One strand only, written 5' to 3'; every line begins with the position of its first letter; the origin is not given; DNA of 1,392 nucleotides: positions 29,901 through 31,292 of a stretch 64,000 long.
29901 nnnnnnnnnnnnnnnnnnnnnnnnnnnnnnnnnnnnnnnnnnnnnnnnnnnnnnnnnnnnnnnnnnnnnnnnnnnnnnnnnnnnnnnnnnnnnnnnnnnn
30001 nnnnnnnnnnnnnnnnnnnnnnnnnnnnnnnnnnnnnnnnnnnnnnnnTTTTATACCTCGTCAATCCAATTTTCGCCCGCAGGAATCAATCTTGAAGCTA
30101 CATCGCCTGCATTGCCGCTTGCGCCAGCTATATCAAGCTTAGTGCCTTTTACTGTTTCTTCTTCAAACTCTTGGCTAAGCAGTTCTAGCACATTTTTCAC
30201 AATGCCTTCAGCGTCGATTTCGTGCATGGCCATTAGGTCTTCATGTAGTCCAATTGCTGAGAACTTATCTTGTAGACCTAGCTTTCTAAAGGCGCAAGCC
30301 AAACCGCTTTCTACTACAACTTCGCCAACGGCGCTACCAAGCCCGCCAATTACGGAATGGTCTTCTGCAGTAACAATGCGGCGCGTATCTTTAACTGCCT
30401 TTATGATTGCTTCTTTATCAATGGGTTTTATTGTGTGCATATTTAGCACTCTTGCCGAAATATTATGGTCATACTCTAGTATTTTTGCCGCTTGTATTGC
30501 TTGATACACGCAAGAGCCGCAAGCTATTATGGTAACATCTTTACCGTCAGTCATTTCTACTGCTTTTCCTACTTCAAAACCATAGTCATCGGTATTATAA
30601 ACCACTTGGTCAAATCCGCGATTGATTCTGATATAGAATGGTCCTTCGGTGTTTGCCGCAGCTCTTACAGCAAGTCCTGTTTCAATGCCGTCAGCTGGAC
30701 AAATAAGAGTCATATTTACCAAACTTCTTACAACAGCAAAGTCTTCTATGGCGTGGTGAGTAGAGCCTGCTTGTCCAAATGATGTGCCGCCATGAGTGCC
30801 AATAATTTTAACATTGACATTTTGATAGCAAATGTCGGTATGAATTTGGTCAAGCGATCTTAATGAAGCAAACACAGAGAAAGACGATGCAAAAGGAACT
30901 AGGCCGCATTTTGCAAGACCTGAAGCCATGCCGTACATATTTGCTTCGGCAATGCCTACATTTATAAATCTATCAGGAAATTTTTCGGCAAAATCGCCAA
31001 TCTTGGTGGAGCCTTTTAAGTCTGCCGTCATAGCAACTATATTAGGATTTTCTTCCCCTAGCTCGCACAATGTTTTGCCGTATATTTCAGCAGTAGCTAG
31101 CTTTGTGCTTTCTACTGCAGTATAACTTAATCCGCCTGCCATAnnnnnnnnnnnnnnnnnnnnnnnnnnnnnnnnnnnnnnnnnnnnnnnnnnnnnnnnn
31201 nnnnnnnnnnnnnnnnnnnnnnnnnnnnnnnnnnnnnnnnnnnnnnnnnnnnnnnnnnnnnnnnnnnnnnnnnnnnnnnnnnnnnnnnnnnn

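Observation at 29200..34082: Self-contained five-gene operon with no matching known pathway: SCP2-like / GSAM-like aminotransferase / split transketolase / SCP2-like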

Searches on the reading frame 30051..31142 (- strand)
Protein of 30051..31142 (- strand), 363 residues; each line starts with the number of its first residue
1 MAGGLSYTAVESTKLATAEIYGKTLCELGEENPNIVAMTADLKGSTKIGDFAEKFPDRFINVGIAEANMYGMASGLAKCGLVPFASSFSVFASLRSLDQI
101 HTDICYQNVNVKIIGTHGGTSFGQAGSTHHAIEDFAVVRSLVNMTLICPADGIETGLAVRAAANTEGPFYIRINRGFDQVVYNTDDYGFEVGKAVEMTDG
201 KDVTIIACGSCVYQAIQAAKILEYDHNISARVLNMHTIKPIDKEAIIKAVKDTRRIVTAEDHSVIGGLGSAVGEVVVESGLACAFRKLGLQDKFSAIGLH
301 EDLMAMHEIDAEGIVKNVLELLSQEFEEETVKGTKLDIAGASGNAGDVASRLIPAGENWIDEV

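Call 3: search_protein_families(library=pfam, proteins=[window:30051-31142:-], max_evalue=0.01)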
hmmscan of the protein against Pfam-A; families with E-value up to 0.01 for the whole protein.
window:30051-31142:- (363 aa): 3 families
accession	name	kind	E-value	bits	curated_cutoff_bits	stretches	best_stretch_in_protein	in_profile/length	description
PF02779.29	Transket_pyr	-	2.5e-38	131.9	27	1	14-175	2-169/174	Transketolase, pyrimidine binding domain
PF02780.25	Transketolase_C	-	6e-28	97.7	25.9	1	192-314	1-124/124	Transketolase, C-terminal domain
PF22613.1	Transketolase_C_1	-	3.4e-06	27.7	27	1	199-244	10-54/113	Transketolase-like TK C-terminal domain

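Call 4: search_protein_families(library=ncbifam, proteins=[window:30051-31142:-], max_evalue=0.01)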
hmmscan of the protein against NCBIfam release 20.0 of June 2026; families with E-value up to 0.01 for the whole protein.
window:30051-31142:- (363 aa): 11 families
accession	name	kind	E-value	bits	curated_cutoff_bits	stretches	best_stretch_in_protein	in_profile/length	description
NF004559.0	PRK05899.2-5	equivalog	4.3e-82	276.3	488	1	11-323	314-625/627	transketolase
TIGR00204.1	dxs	equivalog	2.5e-59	201.4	465.95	1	7-322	302-615/616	1-deoxy-D-xylulose-5-phosphate synthase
NF004556.0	PRK05899.2-2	equivalog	6.4e-55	186.6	575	1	12-322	319-638/639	transketolase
NF003933.0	PRK05444.2-2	equivalog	1.2e-44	152.8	395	1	16-321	290-604/606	1-deoxy-D-xylulose-5-phosphate synthase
NF008968.0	PRK12315.1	subfamily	4.4e-35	121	510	1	12-322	276-581/582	1-deoxy-D-xylulose-5-phosphate synthase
TIGR00232.1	tktlase_bact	equivalog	2.7e-24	85.5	682.25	1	10-243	344-582/654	transketolase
NF006667.0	PRK09212.1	subfamily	5.9e-23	81.3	321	1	40-280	32-280/327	pyruvate dehydrogenase complex E1 component subunit beta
NF004558.0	PRK05899.2-4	equivalog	1.9e-20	72.8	788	1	11-263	340-600/651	transketolase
NF008854.0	PRK11892.1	equivalog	8.9e-20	70.8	454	1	41-280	171-419/464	pyruvate dehydrogenase complex E1 component subunit beta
NF007201.0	PRK09622.1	equivalog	0.00014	20.9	590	1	193-275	261-341/405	2-oxoacid:ferredoxin oxidoreductase subunit alpha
NF006412.0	PRK08659.1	equivalog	0.00072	18.8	411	1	196-260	270-333/378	2-oxoacid:acceptor oxidoreductase subunit alpha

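Call 31: search_solved_structures(query=window:30051-31142:-, max_evalue=1e-10, show_alignments=1)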
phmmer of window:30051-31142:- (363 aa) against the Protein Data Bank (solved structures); distinct sequences matched with E-value up to 1e-10: 43.
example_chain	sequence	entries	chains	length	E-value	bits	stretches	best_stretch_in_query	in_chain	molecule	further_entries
6yaj_AAA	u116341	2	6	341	9.6e-83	281.7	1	15-321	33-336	C-terminal chain of split transketolase from Carboxydothermus hydrogenoformans | C-terminal component of the split chain transketolase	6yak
6ha3_A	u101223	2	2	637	8.7e-52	179.9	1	13-323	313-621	Transketolase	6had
4kxu_A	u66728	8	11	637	8.7e-52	179.9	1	13-323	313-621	Transketolase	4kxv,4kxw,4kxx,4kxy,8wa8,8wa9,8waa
6rjb_A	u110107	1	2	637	1.5e-51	179.1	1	13-323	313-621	Transketolase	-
3ooy_A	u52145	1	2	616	2.1e-51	178.6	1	13-318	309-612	Transketolase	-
3mos_A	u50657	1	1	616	3e-51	178.1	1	13-315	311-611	Transketolase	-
8a29_A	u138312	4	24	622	1.1e-33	120.4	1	18-323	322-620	1-deoxy-D-xylulose-5-phosphate synthase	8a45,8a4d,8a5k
6xxg_AAA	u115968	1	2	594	9e-32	114.1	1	12-319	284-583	1-deoxy-D-xylulose-5-phosphate synthase,1-deoxy-D-xylulose-5-phosphate synthase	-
2o1x_A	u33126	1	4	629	1.1e-31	113.9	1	12-319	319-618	1-deoxy-D-xylulose-5-phosphate synthase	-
6ouv_A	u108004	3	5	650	1.1e-31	113.8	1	12-319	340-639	1-deoxy-D-xylulose-5-phosphate synthase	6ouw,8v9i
2o1s_A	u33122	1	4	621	1.5e-31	113.3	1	18-316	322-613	1-deoxy-D-xylulose-5-phosphate synthase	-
8a8y_A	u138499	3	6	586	1.4e-30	110.2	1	18-319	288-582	1-deoxy-D-xylulose-5-phosphate synthase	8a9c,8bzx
7bzx_B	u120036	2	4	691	5e-25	91.9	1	20-313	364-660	1-deoxy-D-xylulose-5-phosphate synthase, chloroplastic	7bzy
9hn8_A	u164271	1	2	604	5e-23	85.3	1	21-304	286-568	1-deoxy-D-xylulose-5-phosphate synthase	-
8ogh_A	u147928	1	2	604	5.3e-23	85.2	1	23-304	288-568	1-deoxy-D-xylulose-5-phosphate synthase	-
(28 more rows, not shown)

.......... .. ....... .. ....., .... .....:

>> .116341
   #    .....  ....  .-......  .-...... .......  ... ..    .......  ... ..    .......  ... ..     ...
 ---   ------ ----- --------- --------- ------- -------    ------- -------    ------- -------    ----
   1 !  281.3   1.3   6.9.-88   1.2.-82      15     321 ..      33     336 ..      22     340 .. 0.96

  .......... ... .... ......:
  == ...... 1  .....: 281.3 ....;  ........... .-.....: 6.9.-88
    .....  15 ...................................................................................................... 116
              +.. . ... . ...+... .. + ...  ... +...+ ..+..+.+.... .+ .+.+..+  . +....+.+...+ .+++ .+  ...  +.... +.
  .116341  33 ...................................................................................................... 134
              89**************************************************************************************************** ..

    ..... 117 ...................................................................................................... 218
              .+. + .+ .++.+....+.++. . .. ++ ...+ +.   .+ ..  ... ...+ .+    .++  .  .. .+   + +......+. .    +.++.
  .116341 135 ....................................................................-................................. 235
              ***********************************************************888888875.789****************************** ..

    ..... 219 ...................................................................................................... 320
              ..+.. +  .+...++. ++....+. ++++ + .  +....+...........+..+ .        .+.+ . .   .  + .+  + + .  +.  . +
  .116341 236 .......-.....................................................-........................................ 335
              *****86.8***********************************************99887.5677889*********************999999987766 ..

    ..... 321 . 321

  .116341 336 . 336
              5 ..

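Call 33: search_solved_structures(query=window:30051-31142:-, max_evalue=1e-45, show_alignments=3)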
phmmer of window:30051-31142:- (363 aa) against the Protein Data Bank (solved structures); distinct sequences matched with E-value up to 1e-45: 6.
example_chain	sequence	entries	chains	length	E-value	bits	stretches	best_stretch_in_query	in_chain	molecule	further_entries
6yaj_AAA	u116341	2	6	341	9.6e-83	281.7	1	15-321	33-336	C-terminal chain of split transketolase from Carboxydothermus hydrogenoformans | C-terminal component of the split chain transketolase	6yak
6ha3_A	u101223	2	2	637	8.7e-52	179.9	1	13-323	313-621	Transketolase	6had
4kxu_A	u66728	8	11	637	8.7e-52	179.9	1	13-323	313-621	Transketolase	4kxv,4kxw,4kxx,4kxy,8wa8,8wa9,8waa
6rjb_A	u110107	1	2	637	1.5e-51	179.1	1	13-323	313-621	Transketolase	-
3ooy_A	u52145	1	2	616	2.1e-51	178.6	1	13-318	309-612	Transketolase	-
3mos_A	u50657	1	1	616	3e-51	178.1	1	13-315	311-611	Transketolase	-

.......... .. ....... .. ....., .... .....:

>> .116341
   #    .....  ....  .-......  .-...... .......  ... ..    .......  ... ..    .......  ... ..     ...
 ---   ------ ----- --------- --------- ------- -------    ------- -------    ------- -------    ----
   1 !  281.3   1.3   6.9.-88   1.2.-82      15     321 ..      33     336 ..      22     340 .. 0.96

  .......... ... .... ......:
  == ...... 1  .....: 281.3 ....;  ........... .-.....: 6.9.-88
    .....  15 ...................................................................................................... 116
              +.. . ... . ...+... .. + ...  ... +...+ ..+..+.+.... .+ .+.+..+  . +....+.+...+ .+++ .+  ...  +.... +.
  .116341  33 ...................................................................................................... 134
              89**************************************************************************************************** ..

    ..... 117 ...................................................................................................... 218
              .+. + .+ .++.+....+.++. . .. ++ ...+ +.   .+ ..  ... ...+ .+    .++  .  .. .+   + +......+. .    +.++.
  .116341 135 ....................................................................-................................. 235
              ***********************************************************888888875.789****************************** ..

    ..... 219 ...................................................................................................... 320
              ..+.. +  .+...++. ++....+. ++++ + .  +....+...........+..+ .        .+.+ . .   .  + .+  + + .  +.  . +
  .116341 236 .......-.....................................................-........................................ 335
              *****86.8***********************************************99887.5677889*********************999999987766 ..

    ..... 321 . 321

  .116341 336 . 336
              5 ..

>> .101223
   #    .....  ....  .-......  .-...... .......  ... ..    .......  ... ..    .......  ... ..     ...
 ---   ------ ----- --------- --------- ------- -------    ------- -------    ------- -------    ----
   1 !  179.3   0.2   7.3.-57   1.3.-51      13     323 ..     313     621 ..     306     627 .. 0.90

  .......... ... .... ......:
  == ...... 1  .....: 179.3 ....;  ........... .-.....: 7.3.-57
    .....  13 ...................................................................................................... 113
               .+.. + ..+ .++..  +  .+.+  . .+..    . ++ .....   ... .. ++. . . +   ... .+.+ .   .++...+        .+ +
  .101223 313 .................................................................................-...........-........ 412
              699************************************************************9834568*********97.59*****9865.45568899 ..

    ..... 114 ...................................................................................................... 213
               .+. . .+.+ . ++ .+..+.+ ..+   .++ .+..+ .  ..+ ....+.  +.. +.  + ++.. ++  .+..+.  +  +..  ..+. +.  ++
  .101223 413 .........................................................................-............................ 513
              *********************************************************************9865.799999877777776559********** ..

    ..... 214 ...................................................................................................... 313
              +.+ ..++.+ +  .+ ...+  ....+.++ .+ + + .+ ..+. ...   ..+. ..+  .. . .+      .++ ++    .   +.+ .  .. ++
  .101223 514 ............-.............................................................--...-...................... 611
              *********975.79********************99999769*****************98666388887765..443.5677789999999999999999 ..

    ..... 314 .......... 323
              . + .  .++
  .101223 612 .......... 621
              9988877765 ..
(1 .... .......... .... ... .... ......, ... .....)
